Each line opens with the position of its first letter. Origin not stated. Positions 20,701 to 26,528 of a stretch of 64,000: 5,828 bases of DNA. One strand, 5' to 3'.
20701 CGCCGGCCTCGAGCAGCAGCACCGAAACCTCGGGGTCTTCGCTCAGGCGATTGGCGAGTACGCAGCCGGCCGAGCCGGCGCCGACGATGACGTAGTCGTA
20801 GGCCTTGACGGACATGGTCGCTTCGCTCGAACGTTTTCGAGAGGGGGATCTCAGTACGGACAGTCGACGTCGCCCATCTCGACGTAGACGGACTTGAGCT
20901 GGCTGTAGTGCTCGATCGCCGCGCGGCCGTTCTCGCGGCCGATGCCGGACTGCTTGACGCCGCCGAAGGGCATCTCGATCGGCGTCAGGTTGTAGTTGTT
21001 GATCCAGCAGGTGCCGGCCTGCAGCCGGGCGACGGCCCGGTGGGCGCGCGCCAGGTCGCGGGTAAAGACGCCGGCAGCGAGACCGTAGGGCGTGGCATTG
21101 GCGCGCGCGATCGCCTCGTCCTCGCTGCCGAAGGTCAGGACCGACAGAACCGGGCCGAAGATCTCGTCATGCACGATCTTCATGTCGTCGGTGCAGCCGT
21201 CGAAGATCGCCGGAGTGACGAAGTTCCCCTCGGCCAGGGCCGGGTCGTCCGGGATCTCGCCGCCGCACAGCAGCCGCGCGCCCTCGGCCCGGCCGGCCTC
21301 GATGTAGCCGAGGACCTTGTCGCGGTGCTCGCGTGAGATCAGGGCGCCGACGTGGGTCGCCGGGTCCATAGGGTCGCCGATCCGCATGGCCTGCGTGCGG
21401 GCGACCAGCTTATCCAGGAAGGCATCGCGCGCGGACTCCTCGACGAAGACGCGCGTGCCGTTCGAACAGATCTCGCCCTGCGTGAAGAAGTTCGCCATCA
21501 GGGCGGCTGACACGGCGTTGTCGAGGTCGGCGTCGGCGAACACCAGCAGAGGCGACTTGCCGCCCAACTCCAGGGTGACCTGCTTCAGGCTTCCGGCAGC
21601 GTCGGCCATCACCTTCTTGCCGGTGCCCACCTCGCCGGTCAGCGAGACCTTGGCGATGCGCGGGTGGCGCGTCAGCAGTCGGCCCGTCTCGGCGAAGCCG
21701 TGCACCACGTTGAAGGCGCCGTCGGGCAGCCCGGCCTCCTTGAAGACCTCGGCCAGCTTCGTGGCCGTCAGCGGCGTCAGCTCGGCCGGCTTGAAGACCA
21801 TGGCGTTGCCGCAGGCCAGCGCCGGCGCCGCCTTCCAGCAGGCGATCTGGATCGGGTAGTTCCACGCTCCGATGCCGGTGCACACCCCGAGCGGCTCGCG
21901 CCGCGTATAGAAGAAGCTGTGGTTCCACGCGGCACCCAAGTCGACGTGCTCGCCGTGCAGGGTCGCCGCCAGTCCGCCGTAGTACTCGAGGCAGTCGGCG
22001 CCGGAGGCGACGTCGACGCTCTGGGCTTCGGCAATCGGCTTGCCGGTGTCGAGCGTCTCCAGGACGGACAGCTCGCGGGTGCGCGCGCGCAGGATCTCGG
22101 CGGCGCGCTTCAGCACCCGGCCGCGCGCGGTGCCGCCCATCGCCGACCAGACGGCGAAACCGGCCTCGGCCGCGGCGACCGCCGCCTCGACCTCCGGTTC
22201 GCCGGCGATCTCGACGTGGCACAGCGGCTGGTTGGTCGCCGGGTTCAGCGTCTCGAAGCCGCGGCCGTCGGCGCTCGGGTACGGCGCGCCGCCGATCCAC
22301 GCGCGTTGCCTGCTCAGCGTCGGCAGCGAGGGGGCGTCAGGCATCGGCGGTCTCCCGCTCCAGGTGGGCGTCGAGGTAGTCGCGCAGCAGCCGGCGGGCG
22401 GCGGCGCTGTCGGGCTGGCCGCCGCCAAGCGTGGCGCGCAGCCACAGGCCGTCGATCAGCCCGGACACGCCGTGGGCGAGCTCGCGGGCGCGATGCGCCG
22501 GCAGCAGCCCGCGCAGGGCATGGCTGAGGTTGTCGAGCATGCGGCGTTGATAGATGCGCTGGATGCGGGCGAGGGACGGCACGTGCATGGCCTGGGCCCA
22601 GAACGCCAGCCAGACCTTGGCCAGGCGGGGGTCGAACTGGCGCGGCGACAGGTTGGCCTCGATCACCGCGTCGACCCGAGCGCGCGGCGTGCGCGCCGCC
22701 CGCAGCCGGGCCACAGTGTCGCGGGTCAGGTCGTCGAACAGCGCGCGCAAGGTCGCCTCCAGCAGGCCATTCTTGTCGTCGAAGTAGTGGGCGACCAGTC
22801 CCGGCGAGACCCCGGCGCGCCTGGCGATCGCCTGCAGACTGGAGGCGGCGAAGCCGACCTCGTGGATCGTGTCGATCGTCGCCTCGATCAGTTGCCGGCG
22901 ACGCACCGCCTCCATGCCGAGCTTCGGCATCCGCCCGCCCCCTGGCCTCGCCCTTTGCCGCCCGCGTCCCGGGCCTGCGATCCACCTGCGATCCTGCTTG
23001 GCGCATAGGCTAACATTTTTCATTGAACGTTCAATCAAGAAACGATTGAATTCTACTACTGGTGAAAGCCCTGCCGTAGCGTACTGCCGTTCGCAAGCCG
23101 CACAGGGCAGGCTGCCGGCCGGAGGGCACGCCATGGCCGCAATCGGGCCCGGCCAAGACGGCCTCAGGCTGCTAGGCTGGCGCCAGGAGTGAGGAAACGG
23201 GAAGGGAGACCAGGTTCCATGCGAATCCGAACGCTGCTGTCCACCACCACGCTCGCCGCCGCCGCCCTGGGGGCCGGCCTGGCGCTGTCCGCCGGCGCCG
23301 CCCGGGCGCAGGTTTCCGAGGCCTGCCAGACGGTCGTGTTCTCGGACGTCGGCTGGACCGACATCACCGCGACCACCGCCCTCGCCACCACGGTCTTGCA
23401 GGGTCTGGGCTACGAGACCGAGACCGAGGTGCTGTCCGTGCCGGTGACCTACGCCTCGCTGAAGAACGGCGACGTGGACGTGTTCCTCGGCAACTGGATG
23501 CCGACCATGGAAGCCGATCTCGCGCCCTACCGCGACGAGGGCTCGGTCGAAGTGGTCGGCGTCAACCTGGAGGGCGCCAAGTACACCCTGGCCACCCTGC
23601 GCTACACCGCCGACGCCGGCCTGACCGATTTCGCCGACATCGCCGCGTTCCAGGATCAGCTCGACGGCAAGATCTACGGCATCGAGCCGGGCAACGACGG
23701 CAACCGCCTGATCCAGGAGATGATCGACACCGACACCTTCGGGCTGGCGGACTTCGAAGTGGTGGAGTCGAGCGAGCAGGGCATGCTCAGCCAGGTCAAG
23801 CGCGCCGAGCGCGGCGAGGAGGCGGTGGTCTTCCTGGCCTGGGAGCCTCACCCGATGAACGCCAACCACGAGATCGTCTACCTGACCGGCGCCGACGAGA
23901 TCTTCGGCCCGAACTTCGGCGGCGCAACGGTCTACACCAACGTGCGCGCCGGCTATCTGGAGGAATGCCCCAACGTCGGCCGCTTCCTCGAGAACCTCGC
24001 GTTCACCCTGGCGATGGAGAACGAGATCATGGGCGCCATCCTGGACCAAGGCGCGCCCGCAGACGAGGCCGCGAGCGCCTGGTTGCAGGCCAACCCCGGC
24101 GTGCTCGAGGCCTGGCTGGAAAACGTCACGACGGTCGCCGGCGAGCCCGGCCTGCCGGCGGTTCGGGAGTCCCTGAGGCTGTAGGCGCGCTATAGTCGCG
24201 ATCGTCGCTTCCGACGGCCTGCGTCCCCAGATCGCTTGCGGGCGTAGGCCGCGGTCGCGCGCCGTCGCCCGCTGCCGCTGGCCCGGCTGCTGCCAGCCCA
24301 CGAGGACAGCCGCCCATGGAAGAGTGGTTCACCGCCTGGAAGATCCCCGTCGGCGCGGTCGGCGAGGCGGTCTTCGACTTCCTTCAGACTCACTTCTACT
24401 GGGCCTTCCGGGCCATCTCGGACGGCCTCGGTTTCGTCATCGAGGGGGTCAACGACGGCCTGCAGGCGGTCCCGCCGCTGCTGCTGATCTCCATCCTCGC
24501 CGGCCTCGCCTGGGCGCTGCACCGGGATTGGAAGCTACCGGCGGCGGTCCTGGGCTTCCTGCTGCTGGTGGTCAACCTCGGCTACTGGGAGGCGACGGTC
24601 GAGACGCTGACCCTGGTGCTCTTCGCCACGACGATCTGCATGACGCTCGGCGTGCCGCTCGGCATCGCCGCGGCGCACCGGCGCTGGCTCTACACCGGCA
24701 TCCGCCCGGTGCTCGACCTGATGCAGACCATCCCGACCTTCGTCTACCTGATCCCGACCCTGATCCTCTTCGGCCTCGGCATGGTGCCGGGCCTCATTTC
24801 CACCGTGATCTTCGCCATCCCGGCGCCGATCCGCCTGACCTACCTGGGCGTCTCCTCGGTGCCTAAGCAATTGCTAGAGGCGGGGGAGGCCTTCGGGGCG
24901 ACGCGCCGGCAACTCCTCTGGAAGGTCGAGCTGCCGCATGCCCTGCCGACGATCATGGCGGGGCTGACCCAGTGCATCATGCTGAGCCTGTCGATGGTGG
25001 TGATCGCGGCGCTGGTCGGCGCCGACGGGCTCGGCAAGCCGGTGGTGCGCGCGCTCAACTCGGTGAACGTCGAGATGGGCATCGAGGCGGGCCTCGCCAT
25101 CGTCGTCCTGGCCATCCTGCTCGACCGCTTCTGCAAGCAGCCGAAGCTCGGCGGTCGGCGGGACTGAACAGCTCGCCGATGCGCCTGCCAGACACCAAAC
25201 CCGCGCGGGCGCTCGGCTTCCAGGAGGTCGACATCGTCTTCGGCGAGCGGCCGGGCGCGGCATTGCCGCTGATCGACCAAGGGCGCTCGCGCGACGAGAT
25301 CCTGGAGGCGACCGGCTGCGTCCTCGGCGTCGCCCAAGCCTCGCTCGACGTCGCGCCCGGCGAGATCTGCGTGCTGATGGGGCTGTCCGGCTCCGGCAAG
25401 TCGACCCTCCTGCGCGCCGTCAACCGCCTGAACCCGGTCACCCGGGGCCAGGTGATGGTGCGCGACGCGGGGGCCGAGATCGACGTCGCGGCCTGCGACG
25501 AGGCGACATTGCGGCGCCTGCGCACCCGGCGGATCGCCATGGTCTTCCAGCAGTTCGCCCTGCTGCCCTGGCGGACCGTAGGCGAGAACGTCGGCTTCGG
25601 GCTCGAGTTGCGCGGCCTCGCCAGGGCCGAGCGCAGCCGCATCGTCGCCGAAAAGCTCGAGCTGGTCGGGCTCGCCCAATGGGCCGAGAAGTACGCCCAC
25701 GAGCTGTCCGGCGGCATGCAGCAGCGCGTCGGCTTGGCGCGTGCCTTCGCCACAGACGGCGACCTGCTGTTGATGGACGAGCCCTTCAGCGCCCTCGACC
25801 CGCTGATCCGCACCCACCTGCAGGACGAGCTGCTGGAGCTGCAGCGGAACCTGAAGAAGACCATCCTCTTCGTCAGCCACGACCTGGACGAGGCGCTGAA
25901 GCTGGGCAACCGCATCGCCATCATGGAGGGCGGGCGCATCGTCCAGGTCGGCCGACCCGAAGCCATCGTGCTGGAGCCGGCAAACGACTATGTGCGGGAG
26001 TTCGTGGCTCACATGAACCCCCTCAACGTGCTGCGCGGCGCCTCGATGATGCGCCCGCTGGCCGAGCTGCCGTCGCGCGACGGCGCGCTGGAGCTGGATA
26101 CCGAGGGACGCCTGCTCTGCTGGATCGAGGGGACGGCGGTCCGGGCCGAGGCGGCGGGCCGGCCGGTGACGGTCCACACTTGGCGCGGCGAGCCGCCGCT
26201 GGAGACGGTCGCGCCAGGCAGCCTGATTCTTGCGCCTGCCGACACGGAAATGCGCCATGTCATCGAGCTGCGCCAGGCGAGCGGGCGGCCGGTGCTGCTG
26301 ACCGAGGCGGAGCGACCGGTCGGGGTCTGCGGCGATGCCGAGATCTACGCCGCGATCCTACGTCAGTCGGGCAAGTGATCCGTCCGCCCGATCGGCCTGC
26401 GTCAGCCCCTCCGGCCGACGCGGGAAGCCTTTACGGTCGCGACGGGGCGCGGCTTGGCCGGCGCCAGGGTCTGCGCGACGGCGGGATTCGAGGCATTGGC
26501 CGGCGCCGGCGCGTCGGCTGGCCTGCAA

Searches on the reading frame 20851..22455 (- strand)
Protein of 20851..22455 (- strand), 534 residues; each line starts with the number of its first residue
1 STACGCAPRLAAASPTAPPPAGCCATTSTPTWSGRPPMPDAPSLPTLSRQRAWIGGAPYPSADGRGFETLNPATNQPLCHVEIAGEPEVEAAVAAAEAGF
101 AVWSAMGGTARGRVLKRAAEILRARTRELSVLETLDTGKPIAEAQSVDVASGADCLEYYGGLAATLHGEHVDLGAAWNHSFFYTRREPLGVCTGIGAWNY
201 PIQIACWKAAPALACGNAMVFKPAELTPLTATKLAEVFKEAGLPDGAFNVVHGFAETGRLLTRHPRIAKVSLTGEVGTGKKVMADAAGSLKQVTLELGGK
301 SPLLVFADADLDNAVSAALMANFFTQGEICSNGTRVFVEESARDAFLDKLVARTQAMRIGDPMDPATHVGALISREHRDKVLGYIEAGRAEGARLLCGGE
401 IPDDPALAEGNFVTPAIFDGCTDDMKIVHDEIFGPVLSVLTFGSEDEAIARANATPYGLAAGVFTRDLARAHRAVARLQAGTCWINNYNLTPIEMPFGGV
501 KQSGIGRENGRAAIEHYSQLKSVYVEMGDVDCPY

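Call 70: search_protein_families(library=pfam, proteins=[window:20851-22455:-], max_evalue=0.00001)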
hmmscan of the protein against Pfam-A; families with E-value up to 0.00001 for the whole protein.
window:20851-22455:- (534 aa): 1 family
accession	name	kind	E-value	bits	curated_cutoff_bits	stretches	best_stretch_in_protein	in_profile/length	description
PF00171.27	Aldedh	-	3.6e-176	586.7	23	1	64-523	6-461/461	Aldehyde dehydrogenase family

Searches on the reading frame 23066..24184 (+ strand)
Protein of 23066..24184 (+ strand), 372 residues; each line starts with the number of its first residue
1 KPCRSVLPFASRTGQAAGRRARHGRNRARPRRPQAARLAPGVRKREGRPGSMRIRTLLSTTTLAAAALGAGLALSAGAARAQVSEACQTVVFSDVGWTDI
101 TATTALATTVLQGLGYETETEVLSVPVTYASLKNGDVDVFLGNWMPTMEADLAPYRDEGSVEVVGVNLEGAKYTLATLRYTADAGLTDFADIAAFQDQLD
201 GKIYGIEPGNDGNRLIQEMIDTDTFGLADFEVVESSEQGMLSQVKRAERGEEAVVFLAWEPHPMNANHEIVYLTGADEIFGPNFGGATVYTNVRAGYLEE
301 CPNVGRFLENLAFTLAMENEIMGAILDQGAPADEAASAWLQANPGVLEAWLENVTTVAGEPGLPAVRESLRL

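Call 70: search_protein_families(library=pfam, proteins=[window:23066-24184:+], max_evalue=0.00001)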
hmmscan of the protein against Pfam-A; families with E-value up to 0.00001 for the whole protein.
window:23066-24184:+ (372 aa): 1 family
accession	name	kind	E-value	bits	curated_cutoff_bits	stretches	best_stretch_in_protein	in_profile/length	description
PF04069.17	OpuAC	-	3.1e-57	194.6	21.2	1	89-341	2-256/257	Substrate binding domain of ABC-type glycine betaine transport system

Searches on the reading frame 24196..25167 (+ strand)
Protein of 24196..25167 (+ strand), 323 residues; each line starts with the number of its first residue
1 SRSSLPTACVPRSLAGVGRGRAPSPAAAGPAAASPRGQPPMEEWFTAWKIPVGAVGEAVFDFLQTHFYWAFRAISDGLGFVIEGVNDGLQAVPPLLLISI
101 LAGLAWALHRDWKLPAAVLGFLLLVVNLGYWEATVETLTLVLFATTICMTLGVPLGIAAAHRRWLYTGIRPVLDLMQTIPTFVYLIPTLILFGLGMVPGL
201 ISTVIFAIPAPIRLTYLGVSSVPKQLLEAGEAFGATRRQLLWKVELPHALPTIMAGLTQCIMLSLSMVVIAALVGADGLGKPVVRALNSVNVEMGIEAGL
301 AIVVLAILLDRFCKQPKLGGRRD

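Call 70: search_protein_families(library=pfam, proteins=[window:24196-25167:+], max_evalue=0.00001)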
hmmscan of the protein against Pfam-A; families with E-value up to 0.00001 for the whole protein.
window:24196-25167:+ (323 aa): 1 family
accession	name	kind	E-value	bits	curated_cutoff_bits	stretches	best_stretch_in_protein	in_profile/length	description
PF00528.27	BPD_transp_1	-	3.5e-30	105.5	26.4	1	152-309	1-171/184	Binding-protein-dependent transport system inner membrane component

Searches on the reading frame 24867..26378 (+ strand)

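Call 71: search_protein_families(library=pfam, proteins=[window:24867-26378:+], max_evalue=0.00001)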
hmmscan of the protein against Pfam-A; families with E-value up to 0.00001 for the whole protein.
window:24867-26378:+ (503 aa): 2 families
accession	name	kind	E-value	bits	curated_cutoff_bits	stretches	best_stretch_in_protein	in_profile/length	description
PF00005.33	ABC_tran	-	9.1e-29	101.2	25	1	157-307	3-136/137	ABC transporter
PF13304.12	AAA_21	-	5.3e-09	37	27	0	277-339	235-299/304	AAA domain, putative AbiEii toxin, Type IV TA system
